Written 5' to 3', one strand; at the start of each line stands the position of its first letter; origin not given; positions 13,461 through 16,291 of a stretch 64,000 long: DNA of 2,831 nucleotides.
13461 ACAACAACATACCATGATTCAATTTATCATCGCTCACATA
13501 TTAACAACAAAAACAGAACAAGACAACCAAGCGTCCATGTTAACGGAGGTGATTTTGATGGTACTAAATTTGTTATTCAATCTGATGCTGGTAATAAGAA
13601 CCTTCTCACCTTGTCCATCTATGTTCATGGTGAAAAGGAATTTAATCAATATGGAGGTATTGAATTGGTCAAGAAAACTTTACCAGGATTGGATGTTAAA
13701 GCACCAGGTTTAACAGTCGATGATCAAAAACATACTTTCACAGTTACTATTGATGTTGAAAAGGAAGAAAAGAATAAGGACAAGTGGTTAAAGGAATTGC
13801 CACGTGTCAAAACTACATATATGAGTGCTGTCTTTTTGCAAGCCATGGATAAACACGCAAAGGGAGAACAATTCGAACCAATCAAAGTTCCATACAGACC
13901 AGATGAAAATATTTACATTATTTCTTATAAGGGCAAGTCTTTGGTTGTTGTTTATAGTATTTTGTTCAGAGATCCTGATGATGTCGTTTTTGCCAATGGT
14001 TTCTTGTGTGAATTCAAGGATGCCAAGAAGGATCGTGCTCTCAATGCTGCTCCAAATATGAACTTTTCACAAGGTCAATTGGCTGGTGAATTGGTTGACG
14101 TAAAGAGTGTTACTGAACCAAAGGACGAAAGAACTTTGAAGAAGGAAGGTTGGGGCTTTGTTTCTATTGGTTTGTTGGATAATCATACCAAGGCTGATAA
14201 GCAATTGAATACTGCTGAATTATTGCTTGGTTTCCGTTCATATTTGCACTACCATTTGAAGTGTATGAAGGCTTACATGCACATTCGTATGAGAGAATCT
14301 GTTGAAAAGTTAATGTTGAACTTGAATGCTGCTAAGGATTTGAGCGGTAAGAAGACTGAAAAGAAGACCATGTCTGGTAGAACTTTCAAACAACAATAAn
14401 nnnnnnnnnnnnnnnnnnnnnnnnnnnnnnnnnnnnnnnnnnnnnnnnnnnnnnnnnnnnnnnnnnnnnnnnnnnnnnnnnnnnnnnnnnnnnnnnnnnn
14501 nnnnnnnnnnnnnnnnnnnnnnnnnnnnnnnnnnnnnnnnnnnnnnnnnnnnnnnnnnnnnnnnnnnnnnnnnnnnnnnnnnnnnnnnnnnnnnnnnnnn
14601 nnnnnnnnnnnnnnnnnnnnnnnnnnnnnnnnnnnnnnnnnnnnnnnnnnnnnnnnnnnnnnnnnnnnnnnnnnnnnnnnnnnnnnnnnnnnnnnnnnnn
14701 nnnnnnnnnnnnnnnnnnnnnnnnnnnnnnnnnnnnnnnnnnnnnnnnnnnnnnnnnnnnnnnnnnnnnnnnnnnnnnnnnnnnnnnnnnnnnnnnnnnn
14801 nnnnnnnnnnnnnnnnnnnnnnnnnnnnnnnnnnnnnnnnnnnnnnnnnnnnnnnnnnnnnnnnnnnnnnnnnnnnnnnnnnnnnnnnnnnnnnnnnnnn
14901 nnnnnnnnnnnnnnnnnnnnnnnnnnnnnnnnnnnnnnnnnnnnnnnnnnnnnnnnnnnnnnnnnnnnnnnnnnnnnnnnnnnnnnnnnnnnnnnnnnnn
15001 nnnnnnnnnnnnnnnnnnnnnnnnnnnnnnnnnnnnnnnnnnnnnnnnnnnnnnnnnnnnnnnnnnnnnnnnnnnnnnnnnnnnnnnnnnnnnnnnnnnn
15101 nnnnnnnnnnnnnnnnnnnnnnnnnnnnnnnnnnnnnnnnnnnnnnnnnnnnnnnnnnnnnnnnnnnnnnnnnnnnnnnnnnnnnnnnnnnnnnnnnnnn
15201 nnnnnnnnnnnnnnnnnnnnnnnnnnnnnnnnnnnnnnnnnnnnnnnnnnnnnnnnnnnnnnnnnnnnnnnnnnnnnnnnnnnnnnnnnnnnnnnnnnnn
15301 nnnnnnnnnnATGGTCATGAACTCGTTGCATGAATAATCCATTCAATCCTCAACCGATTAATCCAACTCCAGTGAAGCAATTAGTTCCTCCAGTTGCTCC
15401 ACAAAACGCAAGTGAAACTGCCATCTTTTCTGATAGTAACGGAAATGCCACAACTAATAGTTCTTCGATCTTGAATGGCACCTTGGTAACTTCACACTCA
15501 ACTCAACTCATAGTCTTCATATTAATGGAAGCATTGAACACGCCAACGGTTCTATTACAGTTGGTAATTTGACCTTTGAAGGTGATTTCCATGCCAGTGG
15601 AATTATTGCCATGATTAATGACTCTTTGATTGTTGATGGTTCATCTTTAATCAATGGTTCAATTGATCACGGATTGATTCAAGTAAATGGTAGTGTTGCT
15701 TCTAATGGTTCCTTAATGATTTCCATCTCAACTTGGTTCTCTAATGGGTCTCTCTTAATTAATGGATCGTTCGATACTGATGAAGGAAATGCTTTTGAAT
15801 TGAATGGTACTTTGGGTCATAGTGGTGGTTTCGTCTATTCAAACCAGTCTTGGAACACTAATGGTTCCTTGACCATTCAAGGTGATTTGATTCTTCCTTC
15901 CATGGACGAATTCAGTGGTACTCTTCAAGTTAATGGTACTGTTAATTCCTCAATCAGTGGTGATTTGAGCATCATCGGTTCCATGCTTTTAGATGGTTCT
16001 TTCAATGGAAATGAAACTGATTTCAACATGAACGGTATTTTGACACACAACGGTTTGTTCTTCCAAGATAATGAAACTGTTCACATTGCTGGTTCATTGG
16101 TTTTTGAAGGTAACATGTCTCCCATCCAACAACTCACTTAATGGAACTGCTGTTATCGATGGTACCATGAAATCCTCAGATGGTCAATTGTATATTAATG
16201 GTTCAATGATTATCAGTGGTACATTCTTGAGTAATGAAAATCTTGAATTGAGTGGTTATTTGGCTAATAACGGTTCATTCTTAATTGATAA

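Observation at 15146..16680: Secreted Asn-Gly-Ser repeat glycoprotein gene carrying three frameshifts, one at an (ACTCA)3 pentanucleotide run: probable pseudogene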

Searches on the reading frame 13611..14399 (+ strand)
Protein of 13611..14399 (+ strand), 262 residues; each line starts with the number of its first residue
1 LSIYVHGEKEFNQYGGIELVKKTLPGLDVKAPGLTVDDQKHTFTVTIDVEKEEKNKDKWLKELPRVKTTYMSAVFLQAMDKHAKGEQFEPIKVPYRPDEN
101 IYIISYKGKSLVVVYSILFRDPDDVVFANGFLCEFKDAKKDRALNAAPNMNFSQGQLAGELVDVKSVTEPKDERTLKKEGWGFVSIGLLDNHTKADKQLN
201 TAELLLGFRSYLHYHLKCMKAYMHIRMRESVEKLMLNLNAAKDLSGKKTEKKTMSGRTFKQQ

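Call 9: search_protein_families(library=pfam, max_evalue=0.01, proteins=[window:13611-14399:+])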
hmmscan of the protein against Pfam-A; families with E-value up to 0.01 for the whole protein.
window:13611-14399:+ (262 aa): 1 family
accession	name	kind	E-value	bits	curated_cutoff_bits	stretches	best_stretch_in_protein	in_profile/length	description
PF04045.19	P34-Arc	-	1.8e-62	211.7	27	1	1-243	1-241/243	Arp2/3 complex, 34 kD subunit p34-Arc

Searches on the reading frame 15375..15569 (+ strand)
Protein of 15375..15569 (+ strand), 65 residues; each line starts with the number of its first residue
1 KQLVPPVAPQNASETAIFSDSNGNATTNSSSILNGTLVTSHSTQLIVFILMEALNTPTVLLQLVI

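Call 37: search_protein_families(library=pfam, max_evalue=1, proteins=[window:15375-15569:+])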
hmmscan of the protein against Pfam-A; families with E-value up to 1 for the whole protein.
window:15375-15569:+ (65 aa): 0 families

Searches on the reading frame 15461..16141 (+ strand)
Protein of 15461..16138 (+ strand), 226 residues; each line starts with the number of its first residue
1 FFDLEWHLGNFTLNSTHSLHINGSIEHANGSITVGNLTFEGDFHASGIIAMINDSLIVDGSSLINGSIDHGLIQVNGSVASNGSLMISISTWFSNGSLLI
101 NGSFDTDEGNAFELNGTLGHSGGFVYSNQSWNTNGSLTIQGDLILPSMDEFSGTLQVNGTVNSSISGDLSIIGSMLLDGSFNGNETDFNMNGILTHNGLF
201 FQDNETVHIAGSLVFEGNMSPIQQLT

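Call 37: search_protein_families(library=pfam, max_evalue=1, proteins=[window:15461-16138:+])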
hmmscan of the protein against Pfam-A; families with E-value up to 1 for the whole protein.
window:15461-16138:+ (226 aa): 4 families
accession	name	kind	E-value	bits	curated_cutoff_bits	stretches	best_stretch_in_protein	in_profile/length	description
PF04519.19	Bactofilin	-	0.00051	20.7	27.9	1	30-81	6-60/98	Polymer-forming cytoskeletal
PF07873.16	YabP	-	0.086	13.1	27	0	134-163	33-61/64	YabP family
PF01479.30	S4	-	0.22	11.7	22.8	1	68-85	23-40/48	S4 domain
PF06737.19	Transglycosylas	-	0.96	10.6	27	0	109-138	16-45/77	Transglycosylase-like domain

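Call 51: find_encoding_contigs(protein=window:15569-16141:+, flank=3000, max_places=6)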
Protein window:15569-16141:+ (190 aa): no gene with exactly this product is on record in the collection.
